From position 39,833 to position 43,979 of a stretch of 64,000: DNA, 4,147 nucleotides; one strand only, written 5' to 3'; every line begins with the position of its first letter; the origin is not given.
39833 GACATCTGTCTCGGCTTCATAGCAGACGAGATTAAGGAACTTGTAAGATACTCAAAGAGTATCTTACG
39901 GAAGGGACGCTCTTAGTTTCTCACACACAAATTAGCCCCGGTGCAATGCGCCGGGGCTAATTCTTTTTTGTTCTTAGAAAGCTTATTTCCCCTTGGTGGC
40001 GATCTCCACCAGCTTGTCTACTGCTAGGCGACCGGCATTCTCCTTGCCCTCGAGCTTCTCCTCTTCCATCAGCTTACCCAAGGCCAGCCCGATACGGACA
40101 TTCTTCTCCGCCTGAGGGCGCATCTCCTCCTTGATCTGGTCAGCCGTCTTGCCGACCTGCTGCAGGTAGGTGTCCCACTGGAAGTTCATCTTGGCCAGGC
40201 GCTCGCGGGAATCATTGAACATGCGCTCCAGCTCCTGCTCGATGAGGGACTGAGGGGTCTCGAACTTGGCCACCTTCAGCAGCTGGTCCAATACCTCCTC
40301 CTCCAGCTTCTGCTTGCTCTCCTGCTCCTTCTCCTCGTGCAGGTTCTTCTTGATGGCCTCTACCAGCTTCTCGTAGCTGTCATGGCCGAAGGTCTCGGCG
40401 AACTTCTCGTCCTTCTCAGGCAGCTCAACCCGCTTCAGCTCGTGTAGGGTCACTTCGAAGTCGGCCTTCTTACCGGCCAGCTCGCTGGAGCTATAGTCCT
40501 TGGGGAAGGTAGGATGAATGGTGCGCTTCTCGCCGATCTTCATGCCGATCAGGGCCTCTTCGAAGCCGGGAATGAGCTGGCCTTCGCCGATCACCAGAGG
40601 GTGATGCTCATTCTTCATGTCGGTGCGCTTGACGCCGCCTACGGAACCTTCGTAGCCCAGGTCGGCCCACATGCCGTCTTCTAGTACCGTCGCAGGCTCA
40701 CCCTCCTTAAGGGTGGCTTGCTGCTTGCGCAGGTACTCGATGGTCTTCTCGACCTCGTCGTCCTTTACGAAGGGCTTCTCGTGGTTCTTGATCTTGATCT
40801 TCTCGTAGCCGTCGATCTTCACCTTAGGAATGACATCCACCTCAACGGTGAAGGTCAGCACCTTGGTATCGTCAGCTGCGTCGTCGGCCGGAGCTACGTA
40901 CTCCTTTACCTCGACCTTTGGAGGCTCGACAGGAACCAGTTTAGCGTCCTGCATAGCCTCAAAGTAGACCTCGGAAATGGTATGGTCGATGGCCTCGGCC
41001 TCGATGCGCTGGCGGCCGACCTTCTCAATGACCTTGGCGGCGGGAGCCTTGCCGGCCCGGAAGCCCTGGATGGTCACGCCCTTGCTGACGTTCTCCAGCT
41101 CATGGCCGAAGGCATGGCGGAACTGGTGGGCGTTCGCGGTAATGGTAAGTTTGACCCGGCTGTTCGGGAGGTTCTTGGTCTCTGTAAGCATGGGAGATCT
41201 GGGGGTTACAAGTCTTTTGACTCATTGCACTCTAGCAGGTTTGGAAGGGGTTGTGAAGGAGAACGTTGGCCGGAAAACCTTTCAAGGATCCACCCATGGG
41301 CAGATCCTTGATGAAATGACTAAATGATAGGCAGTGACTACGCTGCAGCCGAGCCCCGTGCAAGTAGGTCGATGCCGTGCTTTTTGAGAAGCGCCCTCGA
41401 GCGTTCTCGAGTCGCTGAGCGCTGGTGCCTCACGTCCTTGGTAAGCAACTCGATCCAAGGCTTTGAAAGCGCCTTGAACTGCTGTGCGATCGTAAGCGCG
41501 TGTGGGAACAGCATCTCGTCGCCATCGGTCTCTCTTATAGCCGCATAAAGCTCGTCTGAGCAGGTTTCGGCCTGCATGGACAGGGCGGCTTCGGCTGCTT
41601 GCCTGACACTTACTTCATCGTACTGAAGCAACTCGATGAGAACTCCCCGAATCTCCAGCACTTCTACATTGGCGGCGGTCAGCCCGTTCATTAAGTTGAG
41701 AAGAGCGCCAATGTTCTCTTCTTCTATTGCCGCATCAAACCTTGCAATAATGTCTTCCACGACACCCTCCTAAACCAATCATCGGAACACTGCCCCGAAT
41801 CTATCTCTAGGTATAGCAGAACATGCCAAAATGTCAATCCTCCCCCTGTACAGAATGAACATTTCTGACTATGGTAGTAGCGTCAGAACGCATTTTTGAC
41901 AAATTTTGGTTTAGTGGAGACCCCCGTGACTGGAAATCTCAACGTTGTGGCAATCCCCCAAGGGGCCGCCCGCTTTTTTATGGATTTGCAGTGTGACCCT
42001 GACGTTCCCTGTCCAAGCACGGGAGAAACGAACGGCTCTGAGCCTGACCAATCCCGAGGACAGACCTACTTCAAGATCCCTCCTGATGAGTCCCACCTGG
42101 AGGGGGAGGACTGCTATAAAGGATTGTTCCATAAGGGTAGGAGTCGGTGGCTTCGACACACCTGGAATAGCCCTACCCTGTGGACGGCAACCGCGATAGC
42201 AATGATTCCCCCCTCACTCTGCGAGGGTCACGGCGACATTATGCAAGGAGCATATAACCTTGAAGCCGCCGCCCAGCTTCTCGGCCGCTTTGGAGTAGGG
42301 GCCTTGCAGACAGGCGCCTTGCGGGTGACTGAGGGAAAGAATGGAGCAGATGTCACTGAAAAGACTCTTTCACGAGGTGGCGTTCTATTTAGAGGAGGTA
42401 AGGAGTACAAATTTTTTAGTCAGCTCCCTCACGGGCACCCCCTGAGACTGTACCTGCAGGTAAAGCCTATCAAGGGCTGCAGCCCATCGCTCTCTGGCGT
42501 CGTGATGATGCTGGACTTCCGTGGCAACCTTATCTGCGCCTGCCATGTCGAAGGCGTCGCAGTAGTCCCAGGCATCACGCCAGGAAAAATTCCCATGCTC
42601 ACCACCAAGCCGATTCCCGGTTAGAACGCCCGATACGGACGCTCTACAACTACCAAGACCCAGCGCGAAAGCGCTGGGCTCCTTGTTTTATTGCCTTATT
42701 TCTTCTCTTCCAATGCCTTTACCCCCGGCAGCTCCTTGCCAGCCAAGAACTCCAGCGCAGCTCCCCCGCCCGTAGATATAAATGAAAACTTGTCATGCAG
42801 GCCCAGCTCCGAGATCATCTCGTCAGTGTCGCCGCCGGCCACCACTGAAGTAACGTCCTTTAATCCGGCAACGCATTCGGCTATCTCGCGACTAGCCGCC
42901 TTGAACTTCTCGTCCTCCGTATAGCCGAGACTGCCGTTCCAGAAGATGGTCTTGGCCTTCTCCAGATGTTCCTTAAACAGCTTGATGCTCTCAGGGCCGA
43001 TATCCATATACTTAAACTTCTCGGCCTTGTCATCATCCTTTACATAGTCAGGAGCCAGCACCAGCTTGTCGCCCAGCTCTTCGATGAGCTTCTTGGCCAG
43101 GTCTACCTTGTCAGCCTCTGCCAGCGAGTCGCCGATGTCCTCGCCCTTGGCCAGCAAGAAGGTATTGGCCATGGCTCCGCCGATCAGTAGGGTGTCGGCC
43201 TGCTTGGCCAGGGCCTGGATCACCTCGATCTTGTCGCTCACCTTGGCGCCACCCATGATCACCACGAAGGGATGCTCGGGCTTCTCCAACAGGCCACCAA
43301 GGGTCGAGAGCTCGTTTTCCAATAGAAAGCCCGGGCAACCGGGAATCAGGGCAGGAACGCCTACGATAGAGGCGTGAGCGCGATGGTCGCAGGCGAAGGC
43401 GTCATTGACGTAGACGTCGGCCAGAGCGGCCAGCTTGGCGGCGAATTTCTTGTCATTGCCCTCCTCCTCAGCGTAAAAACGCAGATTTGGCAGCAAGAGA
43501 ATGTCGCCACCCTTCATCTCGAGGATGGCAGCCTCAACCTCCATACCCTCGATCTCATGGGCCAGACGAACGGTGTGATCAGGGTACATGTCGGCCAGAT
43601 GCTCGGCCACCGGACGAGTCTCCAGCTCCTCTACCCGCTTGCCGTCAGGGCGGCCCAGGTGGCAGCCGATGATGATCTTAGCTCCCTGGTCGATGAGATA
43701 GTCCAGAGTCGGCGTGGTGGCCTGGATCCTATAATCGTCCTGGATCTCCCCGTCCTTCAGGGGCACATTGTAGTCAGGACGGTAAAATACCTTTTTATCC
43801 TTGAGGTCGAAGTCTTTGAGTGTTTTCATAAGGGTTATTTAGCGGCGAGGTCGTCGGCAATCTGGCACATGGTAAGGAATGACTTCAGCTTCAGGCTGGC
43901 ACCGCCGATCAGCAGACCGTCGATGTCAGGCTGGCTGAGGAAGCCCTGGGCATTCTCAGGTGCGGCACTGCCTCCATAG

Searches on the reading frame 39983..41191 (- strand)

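Call 93: search_protein_families(library=pfam, proteins=[window:39983-41191:-], max_evalue=0.0001)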
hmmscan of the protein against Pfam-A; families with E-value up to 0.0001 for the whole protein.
window:39983-41191:- (402 aa): 3 families
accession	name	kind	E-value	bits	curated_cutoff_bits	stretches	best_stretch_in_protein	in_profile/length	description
PF05697.18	Trigger_N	-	2.9e-30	105.9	22.2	1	1-153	1-143/144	Bacterial trigger factor protein (TF)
PF05698.19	Trigger_C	-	3.7e-26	92.5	22.7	1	274-384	3-113/162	Bacterial trigger factor protein (TF) C-terminus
PF00254.34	FKBP_C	-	3.7e-12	46.8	21.1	1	176-249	11-93/94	FKBP-type peptidyl-prolyl cis-trans isomerase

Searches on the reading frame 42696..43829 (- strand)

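Call 93: search_protein_families(library=pfam, proteins=[window:42696-43829:-], max_evalue=0.0001)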
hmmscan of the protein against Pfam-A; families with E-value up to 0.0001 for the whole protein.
window:42696-43829:- (377 aa): 1 family
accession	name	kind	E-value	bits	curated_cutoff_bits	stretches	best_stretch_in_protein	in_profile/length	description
PF00162.24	PGK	-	7.6e-130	433.7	27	1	4-365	1-379/379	Phosphoglycerate kinase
